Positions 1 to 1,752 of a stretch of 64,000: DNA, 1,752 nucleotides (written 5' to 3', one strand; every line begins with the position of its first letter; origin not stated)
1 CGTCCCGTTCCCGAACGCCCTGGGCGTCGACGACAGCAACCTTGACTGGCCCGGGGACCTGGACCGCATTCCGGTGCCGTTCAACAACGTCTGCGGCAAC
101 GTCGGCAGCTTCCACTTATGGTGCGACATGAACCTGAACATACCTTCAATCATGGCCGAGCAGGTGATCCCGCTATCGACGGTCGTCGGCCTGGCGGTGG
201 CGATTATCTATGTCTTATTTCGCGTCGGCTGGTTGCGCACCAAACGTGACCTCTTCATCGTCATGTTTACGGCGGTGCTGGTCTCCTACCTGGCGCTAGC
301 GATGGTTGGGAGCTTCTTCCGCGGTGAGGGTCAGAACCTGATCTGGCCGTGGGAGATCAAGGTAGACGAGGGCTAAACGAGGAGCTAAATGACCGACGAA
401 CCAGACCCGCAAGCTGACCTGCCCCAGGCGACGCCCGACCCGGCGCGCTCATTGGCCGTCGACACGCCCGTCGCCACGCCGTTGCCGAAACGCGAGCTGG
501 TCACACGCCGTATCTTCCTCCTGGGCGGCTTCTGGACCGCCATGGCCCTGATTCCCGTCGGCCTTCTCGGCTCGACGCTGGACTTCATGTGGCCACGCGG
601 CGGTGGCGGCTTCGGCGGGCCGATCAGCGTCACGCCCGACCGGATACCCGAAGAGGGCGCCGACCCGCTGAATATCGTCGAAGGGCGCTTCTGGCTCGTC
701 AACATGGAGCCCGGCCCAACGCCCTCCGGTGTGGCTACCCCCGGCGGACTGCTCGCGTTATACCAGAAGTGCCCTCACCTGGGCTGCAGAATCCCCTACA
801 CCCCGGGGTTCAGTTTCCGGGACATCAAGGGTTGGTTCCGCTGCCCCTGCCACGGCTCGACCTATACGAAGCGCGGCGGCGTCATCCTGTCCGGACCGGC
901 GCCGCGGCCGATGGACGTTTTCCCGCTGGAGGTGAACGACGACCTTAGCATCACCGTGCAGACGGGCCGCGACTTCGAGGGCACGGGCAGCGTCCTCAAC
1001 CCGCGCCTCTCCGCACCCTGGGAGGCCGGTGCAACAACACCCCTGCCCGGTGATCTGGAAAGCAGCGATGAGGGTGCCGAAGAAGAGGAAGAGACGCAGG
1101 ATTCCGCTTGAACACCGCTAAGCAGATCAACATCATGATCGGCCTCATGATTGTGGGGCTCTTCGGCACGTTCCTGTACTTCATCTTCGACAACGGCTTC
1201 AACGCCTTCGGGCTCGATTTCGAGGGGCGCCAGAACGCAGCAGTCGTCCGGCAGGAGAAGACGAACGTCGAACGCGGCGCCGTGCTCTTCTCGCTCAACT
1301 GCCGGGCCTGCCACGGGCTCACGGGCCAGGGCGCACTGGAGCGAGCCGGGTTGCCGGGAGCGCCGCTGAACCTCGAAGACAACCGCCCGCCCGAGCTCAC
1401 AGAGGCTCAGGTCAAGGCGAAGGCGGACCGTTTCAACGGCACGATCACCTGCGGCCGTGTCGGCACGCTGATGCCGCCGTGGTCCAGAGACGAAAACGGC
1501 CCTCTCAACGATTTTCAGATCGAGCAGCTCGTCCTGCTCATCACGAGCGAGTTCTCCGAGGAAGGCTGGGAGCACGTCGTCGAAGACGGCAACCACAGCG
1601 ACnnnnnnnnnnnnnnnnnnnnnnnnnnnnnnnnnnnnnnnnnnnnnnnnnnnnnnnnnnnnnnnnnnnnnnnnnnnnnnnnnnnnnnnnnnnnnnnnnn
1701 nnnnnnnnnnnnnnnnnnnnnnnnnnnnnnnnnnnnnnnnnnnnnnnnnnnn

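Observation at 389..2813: Cytochrome bc-type operon encoding a cytochrome c-cupredoxin fusion plus a separate lipoprotein blue-copper protein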

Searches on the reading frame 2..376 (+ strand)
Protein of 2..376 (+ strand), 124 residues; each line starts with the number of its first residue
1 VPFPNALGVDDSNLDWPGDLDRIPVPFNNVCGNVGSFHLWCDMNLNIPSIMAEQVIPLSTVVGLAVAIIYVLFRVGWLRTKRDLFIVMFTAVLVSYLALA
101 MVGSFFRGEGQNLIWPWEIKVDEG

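Call 3: search_protein_families(library=pfam, proteins=[window:2-376:+], max_evalue=1)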
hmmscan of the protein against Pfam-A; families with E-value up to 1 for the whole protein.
window:2-376:+ (124 aa): 1 family
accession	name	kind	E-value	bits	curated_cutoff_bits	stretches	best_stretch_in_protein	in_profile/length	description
PF01769.21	MgtE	-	0.44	11.3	27.6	1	56-122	41-101/125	Divalent cation transporter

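Call 4: search_protein_families(library=ncbifam, proteins=[window:2-376:+], max_evalue=1)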
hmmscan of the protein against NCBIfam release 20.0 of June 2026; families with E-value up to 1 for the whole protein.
window:2-376:+ (124 aa): 1 family
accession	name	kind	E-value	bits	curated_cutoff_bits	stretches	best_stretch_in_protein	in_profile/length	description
NF040970.1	memb_ExtQ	equivalog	0.0019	18.5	150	1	36-117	51-134/134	selenite/tellurite reduction operon b-type cytochrome membrane protein ExtQ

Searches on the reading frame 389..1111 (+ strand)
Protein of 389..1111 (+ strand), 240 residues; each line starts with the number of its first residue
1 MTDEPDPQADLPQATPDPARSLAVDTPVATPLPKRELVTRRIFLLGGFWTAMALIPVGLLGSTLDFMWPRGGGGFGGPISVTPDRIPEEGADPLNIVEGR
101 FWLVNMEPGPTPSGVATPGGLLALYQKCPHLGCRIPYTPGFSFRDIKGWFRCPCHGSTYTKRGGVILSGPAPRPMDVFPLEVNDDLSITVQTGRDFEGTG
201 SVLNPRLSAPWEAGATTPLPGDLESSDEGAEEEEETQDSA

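Call 3: search_protein_families(library=pfam, proteins=[window:389-1111:+], max_evalue=1)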
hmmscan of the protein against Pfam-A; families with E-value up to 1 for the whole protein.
window:389-1111:+ (240 aa): 1 family
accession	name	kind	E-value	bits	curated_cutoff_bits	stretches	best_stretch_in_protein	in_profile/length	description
PF00355.32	Rieske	-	9.8e-09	35.5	20.3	1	119-179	34-88/88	Rieske [2Fe-2S] domain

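Call 4: search_protein_families(library=ncbifam, proteins=[window:389-1111:+], max_evalue=1)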
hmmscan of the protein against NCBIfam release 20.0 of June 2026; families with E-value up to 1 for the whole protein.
window:389-1111:+ (240 aa): 8 families
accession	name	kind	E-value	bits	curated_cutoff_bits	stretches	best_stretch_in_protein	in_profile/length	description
TIGR01416.1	Rieske_proteo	equivalog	1.6e-13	51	97.4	1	122-190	110-175/176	ubiquinol-cytochrome c reductase iron-sulfur subunit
NF045928.1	Cytb6fFeSPetC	equivalog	1.9e-13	50.1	250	1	123-193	103-168/179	cytochrome b6-f complex iron-sulfur subunit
NF010001.0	PRK13474.1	subfamily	1.6e-12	47.1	154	1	124-196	103-169/178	cytochrome b6-f complex iron-sulfur subunit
TIGR03171.1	soxL2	equivalog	6.5e-05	22.1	582.1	1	147-182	230-266/321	Rieske iron-sulfur protein SoxL2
NF050121.1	bc1_QcrA_actin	exception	9.1e-05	22.1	275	1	119-185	238-300/319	cytochrome bc1 complex Rieske iron-sulfur subunit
TIGR02694.1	arsenite_ox_S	equivalog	0.0012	18.7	95.65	1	110-186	40-111/129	arsenate reductase (azurin) small subunit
NF007422.0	PRK09965.1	equivalog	0.0079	16.2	113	1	148-190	57-100/106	bifunctional 3-phenylpropionate/cinnamic acid dioxygenase ferredoxin subunit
NF042948.2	3PPDioc_HcaC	equivalog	0.036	14.3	150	1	147-185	58-96/105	3-phenylpropionate/cinnamic acid dioxygenase ferredoxin subunit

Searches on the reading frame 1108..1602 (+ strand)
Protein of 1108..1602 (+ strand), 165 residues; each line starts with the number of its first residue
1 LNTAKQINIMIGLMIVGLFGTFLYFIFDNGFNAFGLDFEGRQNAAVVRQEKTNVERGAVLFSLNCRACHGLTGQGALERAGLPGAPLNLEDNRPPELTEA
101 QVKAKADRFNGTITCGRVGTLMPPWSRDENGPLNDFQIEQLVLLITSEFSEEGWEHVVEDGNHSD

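Call 50: find_homologous_proteins(query=window:1108-1602:+, max_evalue=0.001)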
Query window:1108-1602:+ (165 aa): 27 proteins with E <= 0.001 among 290 candidates.
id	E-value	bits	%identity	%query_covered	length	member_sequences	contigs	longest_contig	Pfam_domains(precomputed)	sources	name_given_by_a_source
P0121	1.1e-99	349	93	99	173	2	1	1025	PF13442.12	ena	-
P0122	5.4e-93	327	86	99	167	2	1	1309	PF13442.12,PF00034.27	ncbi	-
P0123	1.7e-58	215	91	64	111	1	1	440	-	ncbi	-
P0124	2.2e-57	211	60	99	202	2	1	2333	PF13442.12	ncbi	ncbi:MAG: cytochrome c, partial [Chloroflexota bacterium]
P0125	2.1e-47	179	55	100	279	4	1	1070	PF13442.12,PF00034.27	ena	-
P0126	2.4e-47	179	53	99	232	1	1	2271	PF13442.12,PF00034.27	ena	-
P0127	1.5e-43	166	49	99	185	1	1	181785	PF13442.12,PF00034.27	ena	-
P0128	1.6e-43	166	88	52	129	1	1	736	-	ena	-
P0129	2.3e-43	166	54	93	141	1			PF13442.12,PF00034.27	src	-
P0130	1.6e-41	160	51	100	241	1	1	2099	PF13442.12,PF00034.27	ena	-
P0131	2.2e-38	150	57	88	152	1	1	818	PF13442.12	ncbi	-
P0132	3.0e-38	149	52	88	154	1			-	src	-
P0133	4.0e-38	149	53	88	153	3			PF13442.12,PF00034.27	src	-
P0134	5.5e-38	148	50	100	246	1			PF13442.12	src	-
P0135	5.8e-37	145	50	98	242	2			PF13442.12,PF00034.27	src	-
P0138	7.6e-35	138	47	93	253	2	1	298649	PF13442.12,PF00034.27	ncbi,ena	-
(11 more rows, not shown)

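Call 51: find_encoding_contigs(protein=P0127, flank=6000, max_places=2)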
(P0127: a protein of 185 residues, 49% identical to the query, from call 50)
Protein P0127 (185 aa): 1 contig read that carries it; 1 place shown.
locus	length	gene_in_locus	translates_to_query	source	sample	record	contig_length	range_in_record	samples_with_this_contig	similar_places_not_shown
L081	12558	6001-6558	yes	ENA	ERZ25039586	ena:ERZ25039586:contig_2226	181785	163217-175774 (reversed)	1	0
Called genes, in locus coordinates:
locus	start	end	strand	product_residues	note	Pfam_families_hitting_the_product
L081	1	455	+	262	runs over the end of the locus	PF01565:FAD_binding_4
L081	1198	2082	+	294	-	PF02142:MGS, PF01808:AICARFT_IMPCHas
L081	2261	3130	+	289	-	PF01808:AICARFT_IMPCHas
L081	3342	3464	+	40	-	-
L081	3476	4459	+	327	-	PF00033:Cytochrome_B, PF14358:DUF4405 (weak), PF13631:Cytochrom_B_N_2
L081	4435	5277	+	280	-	PF00032:Cytochrom_B_C (weak)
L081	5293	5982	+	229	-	PF00355:Rieske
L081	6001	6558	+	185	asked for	PF00034:Cytochrom_C (weak), PF13442:Cytochrome_CBB3 (weak)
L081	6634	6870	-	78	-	-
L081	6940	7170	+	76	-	PF00127:Copper-bind, PF13473:Cupredoxin_1 (weak)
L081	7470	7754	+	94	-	-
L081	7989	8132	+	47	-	PF06397:Desulfoferrod_N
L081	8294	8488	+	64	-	PF01165:Ribosomal_S21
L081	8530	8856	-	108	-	-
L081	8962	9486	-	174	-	-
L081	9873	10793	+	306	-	PF01966:HD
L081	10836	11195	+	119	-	PF12867:DinB_2 (weak)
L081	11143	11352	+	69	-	-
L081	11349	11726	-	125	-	-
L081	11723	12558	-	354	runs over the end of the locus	PF02629:CoA_binding, PF13380:CoA_binding_2, PF13607:Succ_CoA_lig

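Call 52: find_encoding_contigs(protein=P0138, flank=6000, max_places=2)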
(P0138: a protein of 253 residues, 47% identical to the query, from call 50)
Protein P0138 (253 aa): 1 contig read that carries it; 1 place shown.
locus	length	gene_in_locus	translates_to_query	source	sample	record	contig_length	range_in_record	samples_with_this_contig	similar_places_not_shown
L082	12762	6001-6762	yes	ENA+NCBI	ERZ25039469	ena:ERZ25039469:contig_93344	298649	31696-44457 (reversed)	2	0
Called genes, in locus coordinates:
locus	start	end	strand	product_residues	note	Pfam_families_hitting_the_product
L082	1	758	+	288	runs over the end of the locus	-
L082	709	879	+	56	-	PF08031:BBE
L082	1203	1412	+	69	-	-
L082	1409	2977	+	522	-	PF02142:MGS, PF01808:AICARFT_IMPCHas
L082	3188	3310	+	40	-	-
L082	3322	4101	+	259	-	PF00033:Cytochrome_B, PF14358:DUF4405, PF13631:Cytochrom_B_N_2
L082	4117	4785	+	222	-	-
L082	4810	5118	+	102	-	-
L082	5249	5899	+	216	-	PF00355:Rieske (weak)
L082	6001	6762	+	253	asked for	PF00034:Cytochrom_C (faint), PF13442:Cytochrome_CBB3 (weak)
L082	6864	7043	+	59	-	-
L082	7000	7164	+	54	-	PF13473:Cupredoxin_1 (weak)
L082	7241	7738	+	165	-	PF13473:Cupredoxin_1, PF00127:Copper-bind (weak)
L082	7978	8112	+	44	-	PF06397:Desulfoferrod_N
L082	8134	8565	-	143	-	PF01243:PNPOx_N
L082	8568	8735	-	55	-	-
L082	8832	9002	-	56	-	-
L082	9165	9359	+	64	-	PF01165:Ribosomal_S21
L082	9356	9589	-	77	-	-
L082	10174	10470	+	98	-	-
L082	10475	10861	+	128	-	-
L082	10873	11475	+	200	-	PF01966:HD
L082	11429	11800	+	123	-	-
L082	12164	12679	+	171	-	PF04978:MST (weak), PF05163:DinB (weak), PF12867:DinB_2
